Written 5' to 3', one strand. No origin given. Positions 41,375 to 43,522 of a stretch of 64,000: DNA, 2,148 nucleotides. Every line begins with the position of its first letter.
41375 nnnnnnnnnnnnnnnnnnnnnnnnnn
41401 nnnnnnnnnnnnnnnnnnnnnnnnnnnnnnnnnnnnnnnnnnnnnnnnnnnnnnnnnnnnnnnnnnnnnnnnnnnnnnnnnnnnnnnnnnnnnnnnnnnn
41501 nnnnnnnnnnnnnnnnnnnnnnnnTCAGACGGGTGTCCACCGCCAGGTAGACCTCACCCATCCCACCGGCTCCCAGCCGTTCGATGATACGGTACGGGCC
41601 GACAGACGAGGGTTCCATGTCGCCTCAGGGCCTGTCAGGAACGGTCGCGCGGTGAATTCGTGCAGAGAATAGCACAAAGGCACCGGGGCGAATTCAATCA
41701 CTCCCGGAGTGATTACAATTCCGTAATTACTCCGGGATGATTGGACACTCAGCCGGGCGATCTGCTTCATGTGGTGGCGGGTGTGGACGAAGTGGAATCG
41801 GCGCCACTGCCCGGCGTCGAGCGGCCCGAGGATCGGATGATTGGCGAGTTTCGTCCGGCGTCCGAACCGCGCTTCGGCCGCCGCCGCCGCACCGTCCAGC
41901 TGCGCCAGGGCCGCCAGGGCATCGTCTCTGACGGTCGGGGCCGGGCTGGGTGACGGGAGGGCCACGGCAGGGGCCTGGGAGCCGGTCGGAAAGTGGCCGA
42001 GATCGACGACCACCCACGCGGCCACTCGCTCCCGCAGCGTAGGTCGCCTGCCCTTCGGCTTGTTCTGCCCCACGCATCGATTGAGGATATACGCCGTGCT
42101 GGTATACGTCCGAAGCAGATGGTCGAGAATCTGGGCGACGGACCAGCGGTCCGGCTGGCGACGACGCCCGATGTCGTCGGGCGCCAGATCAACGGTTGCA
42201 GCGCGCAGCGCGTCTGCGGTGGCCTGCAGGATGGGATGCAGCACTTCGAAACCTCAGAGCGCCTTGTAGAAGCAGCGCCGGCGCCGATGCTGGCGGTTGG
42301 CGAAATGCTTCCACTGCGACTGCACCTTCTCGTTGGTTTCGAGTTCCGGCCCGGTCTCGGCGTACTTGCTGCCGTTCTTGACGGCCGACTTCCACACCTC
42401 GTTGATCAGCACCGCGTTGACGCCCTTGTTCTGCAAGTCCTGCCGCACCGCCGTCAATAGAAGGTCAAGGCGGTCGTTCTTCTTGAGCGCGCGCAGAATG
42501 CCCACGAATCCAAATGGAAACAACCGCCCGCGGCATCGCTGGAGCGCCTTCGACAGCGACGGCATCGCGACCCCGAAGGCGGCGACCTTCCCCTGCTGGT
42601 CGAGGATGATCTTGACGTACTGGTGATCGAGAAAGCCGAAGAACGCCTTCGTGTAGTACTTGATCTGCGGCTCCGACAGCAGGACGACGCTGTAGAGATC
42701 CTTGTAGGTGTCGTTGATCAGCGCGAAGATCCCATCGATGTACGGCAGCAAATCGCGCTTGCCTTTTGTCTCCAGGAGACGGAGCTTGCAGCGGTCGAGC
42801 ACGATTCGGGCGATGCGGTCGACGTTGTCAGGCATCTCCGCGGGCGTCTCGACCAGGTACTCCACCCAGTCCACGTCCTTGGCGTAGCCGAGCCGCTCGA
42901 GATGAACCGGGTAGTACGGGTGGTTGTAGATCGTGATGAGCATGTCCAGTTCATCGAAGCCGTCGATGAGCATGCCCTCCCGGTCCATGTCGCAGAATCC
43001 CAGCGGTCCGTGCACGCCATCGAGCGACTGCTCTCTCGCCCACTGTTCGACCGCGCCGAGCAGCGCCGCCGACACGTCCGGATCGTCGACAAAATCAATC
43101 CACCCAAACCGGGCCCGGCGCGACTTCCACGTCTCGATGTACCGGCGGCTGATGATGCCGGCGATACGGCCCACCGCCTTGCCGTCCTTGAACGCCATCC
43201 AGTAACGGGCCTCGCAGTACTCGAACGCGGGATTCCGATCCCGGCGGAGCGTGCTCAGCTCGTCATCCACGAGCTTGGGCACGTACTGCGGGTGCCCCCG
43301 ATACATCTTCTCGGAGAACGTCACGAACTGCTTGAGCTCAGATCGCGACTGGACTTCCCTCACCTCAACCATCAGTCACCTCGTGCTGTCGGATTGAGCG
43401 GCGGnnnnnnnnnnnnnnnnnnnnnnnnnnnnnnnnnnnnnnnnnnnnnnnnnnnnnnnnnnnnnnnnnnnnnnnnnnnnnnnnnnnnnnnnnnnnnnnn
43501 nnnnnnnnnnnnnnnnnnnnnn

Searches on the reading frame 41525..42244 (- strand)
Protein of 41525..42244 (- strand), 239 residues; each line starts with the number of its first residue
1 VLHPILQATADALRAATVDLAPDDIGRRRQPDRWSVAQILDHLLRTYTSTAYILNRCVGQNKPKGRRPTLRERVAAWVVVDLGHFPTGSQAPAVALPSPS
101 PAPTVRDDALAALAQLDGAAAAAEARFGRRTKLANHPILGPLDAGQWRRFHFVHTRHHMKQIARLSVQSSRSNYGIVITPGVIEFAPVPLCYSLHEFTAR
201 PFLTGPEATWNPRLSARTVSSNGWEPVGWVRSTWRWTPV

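Call 70: search_protein_families(library=pfam, proteins=[window:41525-42244:-], max_evalue=0.001)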
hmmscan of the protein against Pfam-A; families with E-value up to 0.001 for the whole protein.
window:41525-42244:- (239 aa): 2 families
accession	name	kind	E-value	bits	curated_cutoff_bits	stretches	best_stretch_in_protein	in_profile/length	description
PF12867.12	DinB_2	-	1.1e-11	45.7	24.8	1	6-162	2-128/128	DinB superfamily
PF07606.16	DUF1569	-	5e-09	36.9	21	1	25-163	24-150/152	Protein of unknown function (DUF1569)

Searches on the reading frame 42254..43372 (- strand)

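Call 70: search_protein_families(library=pfam, proteins=[window:42254-43372:-], max_evalue=0.001)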
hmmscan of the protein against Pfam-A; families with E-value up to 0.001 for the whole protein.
window:42254-43372:- (372 aa): 1 family
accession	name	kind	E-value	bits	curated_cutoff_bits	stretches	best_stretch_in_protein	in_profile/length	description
PF00583.31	Acetyltransf_1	-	0.00025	21.7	20.7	0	46-94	27-65/116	Acetyltransferase (GNAT) family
